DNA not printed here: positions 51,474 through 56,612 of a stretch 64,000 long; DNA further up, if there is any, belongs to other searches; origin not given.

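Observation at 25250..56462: Modules 2-6 encode the OH / CH2 / C=O / CH2 / OH pattern that pre-programmes a [6,6]-spiroketal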

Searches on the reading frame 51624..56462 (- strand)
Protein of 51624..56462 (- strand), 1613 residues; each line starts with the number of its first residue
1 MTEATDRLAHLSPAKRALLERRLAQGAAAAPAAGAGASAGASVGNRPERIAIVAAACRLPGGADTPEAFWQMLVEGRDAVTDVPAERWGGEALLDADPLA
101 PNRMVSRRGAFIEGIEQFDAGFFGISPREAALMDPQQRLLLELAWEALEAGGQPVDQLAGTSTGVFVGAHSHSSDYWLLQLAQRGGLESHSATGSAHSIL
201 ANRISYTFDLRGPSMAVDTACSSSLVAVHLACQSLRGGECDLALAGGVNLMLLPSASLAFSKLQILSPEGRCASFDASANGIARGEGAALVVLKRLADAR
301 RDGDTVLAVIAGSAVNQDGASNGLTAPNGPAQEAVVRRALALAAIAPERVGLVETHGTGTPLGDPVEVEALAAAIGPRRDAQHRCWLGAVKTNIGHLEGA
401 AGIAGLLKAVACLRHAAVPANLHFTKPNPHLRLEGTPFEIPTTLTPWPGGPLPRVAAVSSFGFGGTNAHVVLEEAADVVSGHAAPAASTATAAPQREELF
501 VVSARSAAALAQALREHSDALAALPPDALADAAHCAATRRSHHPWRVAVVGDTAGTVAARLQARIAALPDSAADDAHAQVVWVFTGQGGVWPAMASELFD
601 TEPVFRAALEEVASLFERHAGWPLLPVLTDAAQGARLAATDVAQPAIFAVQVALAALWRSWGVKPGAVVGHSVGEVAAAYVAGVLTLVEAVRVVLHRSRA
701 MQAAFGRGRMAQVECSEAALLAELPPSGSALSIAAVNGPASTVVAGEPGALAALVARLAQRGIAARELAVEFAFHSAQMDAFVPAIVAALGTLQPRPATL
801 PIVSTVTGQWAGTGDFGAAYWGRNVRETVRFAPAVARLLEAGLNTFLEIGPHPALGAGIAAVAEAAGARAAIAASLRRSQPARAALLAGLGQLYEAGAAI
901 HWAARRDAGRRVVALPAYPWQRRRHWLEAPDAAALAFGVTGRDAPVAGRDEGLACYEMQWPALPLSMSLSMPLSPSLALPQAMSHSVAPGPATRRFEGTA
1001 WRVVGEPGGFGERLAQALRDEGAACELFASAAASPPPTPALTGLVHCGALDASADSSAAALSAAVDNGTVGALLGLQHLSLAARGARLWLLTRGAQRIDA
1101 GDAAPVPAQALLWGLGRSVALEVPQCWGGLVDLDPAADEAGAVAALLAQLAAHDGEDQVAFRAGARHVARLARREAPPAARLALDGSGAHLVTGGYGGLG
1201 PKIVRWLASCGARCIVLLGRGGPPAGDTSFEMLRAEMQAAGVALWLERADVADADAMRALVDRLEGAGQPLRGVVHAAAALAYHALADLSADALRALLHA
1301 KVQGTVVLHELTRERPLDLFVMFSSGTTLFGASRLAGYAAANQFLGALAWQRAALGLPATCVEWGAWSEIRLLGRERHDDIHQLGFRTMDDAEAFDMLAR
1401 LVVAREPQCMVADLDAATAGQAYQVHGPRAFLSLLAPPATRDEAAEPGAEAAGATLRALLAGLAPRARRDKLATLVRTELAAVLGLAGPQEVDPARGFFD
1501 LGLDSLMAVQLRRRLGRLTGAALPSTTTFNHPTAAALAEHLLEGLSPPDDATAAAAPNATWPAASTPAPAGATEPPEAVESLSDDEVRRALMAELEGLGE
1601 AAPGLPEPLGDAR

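Call 5: search_protein_families(library=pfam, proteins=[window:51624-56462:-], max_evalue=0.001)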
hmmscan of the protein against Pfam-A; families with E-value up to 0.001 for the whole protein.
window:51624-56462:- (1613 aa): 11 families
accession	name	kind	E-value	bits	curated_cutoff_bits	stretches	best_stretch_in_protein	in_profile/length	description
PF00109.32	ketoacyl-synt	-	1.3e-90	303.8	20.8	1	48-299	2-252/252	Beta-ketoacyl synthase, N-terminal domain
PF00698.26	Acyl_transf_1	-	7.8e-78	262.6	32.7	1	581-896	1-315/319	Acyl transferase domain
PF08659.16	KR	-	1.4e-52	178.6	22.6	1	1188-1369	1-180/180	KR domain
PF02801.28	Ketoacyl-synt_C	-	2.4e-41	140.9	20.8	1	307-424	1-118/119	Beta-ketoacyl synthase, C-terminal domain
PF16197.11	KAsynt_C_assoc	-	1.1e-18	68.1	33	1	427-550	1-111/111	Ketoacyl-synthetase C-terminal extension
PF00550.31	PP-binding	-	2.5e-14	53.7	20.8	1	1476-1541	3-67/67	Phosphopantetheine attachment site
PF00106.31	adh_short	-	5.8e-10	39.4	26.6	1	1191-1342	4-153/195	short chain dehydrogenase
PF22621.2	CurL-like_PKS_C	-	8.7e-10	38.9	27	1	499-560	2-63/64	CurL-like, PKS C-terminal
PF00108.29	Thiolase_N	-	6.3e-07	29.5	26.4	1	200-251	62-115/260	Thiolase, N-terminal domain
PF13561.12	adh_short_C2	-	0.00023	21.3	27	1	1198-1309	7-112/236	Enoyl-(Acyl carrier protein) reductase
PF01370.27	Epimerase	-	0.00038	20.4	20.9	1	1191-1332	2-121/240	NAD dependent epimerase/dehydratase family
